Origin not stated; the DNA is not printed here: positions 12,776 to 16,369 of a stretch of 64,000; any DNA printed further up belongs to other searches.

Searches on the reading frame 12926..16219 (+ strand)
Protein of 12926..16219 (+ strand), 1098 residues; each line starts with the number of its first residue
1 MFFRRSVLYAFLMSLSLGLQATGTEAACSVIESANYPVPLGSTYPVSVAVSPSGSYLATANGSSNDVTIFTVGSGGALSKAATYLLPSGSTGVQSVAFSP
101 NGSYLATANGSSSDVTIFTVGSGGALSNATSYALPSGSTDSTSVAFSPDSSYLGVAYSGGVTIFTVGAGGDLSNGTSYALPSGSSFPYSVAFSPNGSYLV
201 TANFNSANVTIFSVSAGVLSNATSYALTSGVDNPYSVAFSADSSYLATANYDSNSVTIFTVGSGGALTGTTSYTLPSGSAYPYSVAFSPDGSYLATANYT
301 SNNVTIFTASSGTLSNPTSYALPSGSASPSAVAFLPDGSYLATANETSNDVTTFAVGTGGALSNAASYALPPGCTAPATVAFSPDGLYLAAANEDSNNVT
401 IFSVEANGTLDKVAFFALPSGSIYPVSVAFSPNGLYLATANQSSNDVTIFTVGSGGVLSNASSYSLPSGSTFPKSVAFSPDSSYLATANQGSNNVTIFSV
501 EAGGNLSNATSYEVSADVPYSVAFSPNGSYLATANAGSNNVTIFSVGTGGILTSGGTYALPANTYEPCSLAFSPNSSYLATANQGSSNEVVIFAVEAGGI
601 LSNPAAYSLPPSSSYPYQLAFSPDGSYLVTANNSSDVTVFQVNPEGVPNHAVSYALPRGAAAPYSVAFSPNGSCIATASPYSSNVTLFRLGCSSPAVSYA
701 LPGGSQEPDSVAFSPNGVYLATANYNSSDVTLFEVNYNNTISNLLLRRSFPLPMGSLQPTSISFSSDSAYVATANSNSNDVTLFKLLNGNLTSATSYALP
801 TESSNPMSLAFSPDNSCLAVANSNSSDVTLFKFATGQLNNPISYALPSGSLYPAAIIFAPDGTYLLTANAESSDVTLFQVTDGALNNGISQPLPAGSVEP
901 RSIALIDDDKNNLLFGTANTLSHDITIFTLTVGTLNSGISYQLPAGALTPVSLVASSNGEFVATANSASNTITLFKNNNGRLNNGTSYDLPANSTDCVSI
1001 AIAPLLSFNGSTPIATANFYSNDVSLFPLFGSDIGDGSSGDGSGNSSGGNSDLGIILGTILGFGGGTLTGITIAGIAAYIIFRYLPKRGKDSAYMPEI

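Call 32: search_protein_families(library=pfam, proteins=[window:12926-16219:+], max_evalue=0.01)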
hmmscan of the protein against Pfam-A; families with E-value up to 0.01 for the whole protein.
window:12926-16219:+ (1098 aa): 28 families (the best 25 are shown)
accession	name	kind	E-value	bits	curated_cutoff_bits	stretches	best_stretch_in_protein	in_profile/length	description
PF10282.15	Lactonase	-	8.8e-86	288.6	21.7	6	229-461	83-330/344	Lactonase, 7-bladed beta-propeller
PF25174.1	Beta-prop_THOC3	-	6e-54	183.3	305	6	425-599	91-246/272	THOC3 beta-propeller domain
PF24814.1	WD40_Prp19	-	9.8e-52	176.2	320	4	378-506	139-253/281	Prp19 WD40 domain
PF23414.1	Beta-prop_EML_2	-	2.3e-41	142.4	90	8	619-790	4-157/266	Echinoderm microtubule-associated protein second beta-propeller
PF00400.38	WD40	-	5.3e-41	137.8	27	0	90-111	10-30/39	WD domain, G-beta repeat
PF24817.1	WD40_WDHD1_1st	-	5.4e-40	137.8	109.9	4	375-583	86-284/291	WDHD1 first WD40 domain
PF24684.1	Vgb_lyase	-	7.8e-40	136.9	50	6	177-486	5-280/290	Virginiamycin B lyase family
PF25168.1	Beta-prop_WDR36-Utp21_2nd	-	1.1e-22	81.2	84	0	380-450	246-307/335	WDR36/Utp21 second beta-propeller domain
PF24780.1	WD40_MABP1-WDR62_1st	-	2.8e-18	66.8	496.3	0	521-633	43-145/328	MABP1/WDR62 first WD40 domain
PF12894.13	ANAPC4_WD40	-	1.6e-17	63.9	22.9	0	800-842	35-76/91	Anaphase-promoting complex subunit 4 WD40 domain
PF00930.27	DPPIV_N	-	6.1e-17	61.8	22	0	808-854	105-150/354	Dipeptidyl peptidase IV (DPP IV) N-terminal region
PF25175.1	Beta-prop_WDR5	-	7.9e-16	58.6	250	2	188-396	14-201/296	WDR5 beta-propeller domain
PF25173.1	Beta-prop_WDR3_1st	-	1e-15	58.4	154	0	138-253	29-135/184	WDR3 first beta-propeller domain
PF24807.1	WD40_CDC20-Fz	-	3.7e-15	56.4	200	0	465-592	46-161/292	CDC20/Fizzy WD40 domain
PF24796.1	WDR55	-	6.6e-14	52.1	200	0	804-890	8-92/296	WDR55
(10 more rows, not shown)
